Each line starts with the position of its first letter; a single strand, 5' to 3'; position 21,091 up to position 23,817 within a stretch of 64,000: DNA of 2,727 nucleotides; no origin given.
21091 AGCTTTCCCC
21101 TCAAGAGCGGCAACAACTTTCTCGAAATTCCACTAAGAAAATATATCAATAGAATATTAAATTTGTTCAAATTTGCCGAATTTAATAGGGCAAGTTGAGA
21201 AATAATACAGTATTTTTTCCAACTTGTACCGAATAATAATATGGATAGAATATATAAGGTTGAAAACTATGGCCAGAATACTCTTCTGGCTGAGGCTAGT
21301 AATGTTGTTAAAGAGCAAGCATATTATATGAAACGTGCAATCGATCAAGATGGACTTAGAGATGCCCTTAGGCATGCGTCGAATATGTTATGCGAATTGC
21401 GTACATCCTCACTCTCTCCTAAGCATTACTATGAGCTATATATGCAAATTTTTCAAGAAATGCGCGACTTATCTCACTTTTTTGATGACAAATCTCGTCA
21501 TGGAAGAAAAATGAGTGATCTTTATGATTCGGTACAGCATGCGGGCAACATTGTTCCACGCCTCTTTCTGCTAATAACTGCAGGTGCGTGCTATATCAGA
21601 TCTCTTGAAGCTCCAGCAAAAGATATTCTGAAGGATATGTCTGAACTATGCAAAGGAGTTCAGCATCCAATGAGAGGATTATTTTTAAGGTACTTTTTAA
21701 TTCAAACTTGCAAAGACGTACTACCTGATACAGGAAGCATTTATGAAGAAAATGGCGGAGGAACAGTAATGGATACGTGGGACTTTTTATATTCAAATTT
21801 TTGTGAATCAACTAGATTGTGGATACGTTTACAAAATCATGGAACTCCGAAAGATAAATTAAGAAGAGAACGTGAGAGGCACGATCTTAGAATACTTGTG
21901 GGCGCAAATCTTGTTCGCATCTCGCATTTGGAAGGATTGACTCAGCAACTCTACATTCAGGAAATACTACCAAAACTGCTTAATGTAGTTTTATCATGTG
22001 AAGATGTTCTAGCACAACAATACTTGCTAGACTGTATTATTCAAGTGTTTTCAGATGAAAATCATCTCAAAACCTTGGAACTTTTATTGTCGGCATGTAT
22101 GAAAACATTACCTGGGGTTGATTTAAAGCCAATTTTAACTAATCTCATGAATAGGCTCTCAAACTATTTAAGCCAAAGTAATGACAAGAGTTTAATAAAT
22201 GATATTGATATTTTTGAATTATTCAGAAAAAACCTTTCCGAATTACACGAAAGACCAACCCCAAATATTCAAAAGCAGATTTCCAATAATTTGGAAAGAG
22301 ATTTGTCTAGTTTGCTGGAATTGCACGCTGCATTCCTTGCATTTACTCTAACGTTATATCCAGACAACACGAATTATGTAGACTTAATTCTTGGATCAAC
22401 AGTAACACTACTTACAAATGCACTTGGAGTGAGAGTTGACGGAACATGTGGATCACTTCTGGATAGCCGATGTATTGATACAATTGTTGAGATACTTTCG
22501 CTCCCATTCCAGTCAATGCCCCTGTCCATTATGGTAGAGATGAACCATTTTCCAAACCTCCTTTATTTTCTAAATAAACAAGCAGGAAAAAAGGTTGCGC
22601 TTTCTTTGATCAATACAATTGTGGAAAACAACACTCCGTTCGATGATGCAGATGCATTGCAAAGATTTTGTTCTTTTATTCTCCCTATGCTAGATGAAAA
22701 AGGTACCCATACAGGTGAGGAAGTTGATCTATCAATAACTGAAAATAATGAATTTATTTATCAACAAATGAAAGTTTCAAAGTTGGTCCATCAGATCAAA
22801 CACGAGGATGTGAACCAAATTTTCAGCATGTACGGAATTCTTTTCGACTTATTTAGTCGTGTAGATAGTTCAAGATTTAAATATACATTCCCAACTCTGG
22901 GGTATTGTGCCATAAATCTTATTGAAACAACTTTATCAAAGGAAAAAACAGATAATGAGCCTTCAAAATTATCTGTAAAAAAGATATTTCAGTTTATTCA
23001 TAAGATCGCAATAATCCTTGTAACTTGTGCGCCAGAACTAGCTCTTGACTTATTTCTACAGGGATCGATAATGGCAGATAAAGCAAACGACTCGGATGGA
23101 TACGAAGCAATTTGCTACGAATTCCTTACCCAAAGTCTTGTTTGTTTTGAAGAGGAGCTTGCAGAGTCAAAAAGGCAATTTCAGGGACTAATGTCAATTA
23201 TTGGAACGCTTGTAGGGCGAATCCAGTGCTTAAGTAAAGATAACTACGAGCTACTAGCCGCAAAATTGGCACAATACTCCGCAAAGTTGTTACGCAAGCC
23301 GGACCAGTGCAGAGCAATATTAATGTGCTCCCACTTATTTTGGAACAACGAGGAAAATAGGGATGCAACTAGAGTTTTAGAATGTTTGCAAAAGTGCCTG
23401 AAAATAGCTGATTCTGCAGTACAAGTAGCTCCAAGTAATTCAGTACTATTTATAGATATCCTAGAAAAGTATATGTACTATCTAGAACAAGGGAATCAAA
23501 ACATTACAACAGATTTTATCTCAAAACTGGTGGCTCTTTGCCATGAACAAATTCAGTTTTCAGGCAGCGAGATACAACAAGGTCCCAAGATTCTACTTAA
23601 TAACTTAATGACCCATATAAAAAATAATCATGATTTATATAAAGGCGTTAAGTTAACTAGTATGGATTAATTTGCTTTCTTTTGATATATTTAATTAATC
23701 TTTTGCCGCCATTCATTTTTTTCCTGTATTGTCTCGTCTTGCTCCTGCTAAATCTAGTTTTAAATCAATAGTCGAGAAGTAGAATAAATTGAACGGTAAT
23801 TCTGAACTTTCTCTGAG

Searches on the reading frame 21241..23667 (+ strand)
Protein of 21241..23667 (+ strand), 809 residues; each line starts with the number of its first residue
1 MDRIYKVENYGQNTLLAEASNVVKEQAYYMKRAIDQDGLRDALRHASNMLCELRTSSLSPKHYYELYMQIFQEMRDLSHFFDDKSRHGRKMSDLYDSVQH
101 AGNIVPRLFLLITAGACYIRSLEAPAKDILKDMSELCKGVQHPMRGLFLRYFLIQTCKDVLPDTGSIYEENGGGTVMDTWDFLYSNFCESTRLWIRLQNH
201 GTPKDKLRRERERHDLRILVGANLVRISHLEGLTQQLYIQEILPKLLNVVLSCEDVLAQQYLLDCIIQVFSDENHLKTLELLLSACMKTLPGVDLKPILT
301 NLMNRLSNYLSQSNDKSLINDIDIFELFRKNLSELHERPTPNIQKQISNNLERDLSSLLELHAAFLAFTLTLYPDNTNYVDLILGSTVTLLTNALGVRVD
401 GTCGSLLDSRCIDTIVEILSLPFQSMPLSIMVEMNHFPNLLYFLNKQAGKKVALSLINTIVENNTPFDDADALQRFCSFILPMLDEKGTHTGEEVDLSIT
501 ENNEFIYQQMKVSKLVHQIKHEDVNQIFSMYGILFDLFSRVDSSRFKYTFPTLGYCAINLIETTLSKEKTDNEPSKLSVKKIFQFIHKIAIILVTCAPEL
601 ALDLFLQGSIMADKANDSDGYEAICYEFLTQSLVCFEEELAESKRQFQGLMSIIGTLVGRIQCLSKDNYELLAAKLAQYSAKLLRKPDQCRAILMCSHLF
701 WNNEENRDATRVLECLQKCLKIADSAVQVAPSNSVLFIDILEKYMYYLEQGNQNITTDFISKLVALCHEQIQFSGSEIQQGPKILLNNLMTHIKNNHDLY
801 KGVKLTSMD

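Call 17: search_protein_families(library=pfam, proteins=[window:21241-23667:+], max_evalue=0.001)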
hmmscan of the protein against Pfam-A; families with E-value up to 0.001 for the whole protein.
window:21241-23667:+ (809 aa): 1 family
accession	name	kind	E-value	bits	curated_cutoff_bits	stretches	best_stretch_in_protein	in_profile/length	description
PF03635.23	Vps35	-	4.4e-243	809.5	35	1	15-769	1-725/726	Vacuolar protein sorting-associated protein 35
